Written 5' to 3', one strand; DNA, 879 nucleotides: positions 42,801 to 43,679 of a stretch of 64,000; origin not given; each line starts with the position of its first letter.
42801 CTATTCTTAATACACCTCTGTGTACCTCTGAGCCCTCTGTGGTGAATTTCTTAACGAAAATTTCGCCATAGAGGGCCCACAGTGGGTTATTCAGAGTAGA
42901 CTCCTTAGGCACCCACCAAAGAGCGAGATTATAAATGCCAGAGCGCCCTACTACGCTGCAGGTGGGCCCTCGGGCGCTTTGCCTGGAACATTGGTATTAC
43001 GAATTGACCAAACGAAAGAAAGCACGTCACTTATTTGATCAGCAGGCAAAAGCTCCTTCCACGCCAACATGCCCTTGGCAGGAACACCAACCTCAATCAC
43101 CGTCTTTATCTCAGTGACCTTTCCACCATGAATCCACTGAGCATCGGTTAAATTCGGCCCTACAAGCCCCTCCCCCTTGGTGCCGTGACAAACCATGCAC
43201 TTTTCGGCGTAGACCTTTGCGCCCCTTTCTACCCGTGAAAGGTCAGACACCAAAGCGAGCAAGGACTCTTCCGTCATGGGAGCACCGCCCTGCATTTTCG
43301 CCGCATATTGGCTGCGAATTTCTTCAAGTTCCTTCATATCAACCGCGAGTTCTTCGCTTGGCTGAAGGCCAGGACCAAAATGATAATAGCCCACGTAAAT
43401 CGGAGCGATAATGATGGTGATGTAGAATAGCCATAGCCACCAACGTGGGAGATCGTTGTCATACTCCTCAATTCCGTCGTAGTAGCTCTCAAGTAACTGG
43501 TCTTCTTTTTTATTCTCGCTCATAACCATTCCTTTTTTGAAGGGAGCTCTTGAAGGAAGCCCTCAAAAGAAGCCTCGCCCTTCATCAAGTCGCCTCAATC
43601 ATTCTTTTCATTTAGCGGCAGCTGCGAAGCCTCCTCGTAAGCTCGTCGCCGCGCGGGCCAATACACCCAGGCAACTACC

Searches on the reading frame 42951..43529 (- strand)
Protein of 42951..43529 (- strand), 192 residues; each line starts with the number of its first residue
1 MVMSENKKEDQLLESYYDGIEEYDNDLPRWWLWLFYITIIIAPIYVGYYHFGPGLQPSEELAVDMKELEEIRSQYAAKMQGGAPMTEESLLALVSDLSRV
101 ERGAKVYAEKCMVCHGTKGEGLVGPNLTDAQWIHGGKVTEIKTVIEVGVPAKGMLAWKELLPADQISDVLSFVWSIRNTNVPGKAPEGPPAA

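Call 12: search_protein_families(library=pfam, proteins=[window:42951-43529:-])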
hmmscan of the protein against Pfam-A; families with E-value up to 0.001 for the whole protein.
window:42951-43529:- (192 aa): 3 families
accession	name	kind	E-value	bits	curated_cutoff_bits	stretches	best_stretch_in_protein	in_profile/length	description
PF14715.11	FixP_N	-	3.2e-16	59.2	24.9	1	10-52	2-44/48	N-terminal domain of cytochrome oxidase-cbb3, FixP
PF13442.11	Cytochrome_CBB3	-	1.4e-10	41.8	27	1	99-173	2-68/68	Cytochrome C oxidase, cbb3-type, subunit III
PF00034.26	Cytochrom_C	-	1.2e-07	33.3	21.3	1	100-175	1-88/90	Cytochrome c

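Call 49: find_encoding_contigs(protein=window:42951-43529:-, flank=2500, max_places=8)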
Protein window:42951-43529:- (192 aa): 3 contigs read that carry it; 2 places shown.
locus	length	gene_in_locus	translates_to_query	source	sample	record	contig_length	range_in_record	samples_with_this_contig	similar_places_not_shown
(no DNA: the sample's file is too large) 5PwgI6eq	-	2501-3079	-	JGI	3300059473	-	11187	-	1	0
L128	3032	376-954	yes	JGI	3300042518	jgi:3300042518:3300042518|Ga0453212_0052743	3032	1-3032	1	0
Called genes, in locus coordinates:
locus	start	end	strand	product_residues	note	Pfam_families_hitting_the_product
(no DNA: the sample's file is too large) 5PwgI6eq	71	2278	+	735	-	PF00115:COX1, PF02433:FixO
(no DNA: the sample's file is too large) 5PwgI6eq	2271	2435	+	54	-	PF05545:FixQ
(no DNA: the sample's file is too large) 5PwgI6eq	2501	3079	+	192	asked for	PF14715:FixP_N, PF00034:Cytochrom_C (weak), PF13442:Cytochrome_CBB3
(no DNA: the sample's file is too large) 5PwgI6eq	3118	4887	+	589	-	PF12801:Fer4_5, PF13187:Fer4_9 (faint), PF13534:Fer4_17 (faint), PF12838:Fer4_7 (faint), PF13183:Fer4_8 (faint), PF13746:Fer4_18, PF11614:FixG_C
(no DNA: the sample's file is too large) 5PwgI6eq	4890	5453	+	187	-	PF05751:FixH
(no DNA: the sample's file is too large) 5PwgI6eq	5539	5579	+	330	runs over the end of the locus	PF12889:DUF3829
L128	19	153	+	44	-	-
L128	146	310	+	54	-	PF05545:FixQ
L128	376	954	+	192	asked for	PF14715:FixP_N, PF00034:Cytochrom_C (weak), PF13442:Cytochrome_CBB3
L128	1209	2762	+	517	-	PF13237:Fer4_10 (faint), PF12801:Fer4_5, PF12838:Fer4_7 (faint), PF13187:Fer4_9 (faint), PF13534:Fer4_17 (faint), PF13183:Fer4_8 (faint), PF13746:Fer4_18, PF11614:FixG_C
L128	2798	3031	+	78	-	?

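Call 52: find_homologous_proteins(query=window:42951-43529:-, max_evalue=1e-20)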
Query window:42951-43529:- (192 aa): 333 proteins with E <= 1e-20 among 466 candidates; the best 120 are listed.
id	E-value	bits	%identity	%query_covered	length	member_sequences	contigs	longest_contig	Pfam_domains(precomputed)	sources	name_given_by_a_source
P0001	2.2e-126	437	100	100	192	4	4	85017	PF14715.12,PF13442.12,PF00034.27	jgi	jgi:cytochrome c oxidase cbb3-type subunit 3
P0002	7.0e-88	312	49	94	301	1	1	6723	PF14715.12,PF13442.12,PF00034.27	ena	-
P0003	4.5e-80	286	61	100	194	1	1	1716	PF14715.12,PF13442.12,PF00034.27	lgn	-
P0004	5.8e-79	283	61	98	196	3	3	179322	PF14715.12,PF13442.12,PF00034.27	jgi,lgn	jgi:cytochrome c oxidase cbb3-type subunit 3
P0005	5.9e-76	273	59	98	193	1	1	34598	PF14715.12,PF13442.12,PF00034.27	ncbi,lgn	-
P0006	3.7e-64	234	58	95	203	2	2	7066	PF14715.12,PF13442.12,PF00034.27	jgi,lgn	-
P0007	1.6e-63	232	58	95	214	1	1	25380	PF14715.12,PF13442.12,PF00034.27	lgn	-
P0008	2.1e-63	232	55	97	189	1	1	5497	PF14715.12,PF13442.12,PF00034.27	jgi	jgi:cytochrome c oxidase cbb3-type subunit 3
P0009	2.4e-63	232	55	95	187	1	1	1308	PF14715.12,PF13442.12,PF00034.27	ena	-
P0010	1.6e-62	229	55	97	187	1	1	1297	PF14715.12,PF13442.12,PF00034.27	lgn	-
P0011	4.4e-62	228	56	95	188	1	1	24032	PF14715.12,PF13442.12,PF00034.27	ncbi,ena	-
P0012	2.8e-61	225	55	97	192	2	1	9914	PF14715.12,PF13442.12,PF00034.27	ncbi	-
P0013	6.3e-61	224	54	96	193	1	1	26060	PF14715.12,PF13442.12,PF00034.27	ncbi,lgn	-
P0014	2.9e-60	222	55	94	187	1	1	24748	PF14715.12,PF13442.12,PF00034.27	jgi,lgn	jgi:cytochrome c oxidase cbb3-type subunit 3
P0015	4.7e-60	221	53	95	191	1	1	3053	PF14715.12,PF13442.12,PF00034.27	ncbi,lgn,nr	ncbi:MAG: c-type cytochrome [Bdellovibrionales bacterium]|nr:c-type cytochrome [Bdellovibrionales ba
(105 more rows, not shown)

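Call 53: find_encoding_contigs(protein=P0004, flank=10000, max_places=3)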
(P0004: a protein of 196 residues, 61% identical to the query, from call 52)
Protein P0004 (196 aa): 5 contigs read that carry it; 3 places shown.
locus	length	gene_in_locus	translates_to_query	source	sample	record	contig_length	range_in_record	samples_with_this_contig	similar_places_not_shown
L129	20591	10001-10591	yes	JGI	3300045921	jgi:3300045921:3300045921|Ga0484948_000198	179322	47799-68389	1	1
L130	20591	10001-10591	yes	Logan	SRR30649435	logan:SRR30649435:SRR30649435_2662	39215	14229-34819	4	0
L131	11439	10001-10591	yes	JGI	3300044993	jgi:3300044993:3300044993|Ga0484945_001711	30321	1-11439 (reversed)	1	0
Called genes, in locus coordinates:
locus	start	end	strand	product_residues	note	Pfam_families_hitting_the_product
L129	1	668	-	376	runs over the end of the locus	PF07478:Dala_Dala_lig_C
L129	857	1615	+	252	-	-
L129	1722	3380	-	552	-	-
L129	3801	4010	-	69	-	PF03597:FixS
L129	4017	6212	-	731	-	PF00403:HMA (weak), PF00122:E1-E2_ATPase, PF00702:Hydrolase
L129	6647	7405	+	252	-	PF13386:DsbD_2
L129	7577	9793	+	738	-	PF00115:COX1, PF02433:FixO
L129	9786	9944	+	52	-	PF05545:FixQ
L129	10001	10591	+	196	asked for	PF14715:FixP_N, PF00034:Cytochrom_C, PF13442:Cytochrome_CBB3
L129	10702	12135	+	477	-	PF12801:Fer4_5, PF12838:Fer4_7 (faint), PF13187:Fer4_9 (faint), PF13534:Fer4_17 (faint), PF13183:Fer4_8 (faint), PF13746:Fer4_18, PF11614:FixG_C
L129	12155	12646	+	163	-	PF05751:FixH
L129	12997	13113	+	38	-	-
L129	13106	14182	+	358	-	PF00589:Phage_integrase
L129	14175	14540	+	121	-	PF05015:HigB-like_toxin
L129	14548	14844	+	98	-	PF01381:HTH_3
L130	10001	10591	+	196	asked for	PF14715:FixP_N, PF00034:Cytochrom_C, PF13442:Cytochrome_CBB3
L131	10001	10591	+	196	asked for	PF14715:FixP_N, PF00034:Cytochrom_C, PF13442:Cytochrome_CBB3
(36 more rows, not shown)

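Call 54: find_encoding_contigs(protein=P0005, flank=10000, max_places=3)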
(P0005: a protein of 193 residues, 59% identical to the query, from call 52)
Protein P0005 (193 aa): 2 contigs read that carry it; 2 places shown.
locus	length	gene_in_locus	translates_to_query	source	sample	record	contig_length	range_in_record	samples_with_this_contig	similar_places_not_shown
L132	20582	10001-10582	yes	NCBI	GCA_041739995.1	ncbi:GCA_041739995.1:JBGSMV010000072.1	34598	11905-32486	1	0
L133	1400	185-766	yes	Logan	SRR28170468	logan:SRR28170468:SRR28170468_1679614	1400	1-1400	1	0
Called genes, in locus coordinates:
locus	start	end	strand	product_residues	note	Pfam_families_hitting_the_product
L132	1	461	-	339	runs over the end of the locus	PF07478:Dala_Dala_lig_C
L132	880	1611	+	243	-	-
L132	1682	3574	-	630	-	-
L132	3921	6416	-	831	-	PF12156:ATPase-cat_bd, PF00122:E1-E2_ATPase, PF00702:Hydrolase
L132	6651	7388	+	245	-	PF13386:DsbD_2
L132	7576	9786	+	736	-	PF00115:COX1, PF02433:FixO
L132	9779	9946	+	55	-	PF05545:FixQ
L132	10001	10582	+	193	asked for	PF14715:FixP_N, PF00034:Cytochrom_C, PF13442:Cytochrome_CBB3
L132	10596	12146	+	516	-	PF12801:Fer4_5, PF12838:Fer4_7 (weak), PF13183:Fer4_8 (faint), PF13187:Fer4_9 (weak), PF13746:Fer4_18, PF11614:FixG_C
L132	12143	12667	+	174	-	PF05751:FixH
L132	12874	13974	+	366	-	PF00589:Phage_integrase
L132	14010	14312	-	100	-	PF01381:HTH_3 (weak)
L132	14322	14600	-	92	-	PF05015:HigB-like_toxin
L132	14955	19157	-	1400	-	-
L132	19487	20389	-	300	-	PF14338:Mrr_N, PF04471:Mrr_cat, PF22722:NA-iREase1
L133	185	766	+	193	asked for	PF14715:FixP_N, PF00034:Cytochrom_C, PF13442:Cytochrome_CBB3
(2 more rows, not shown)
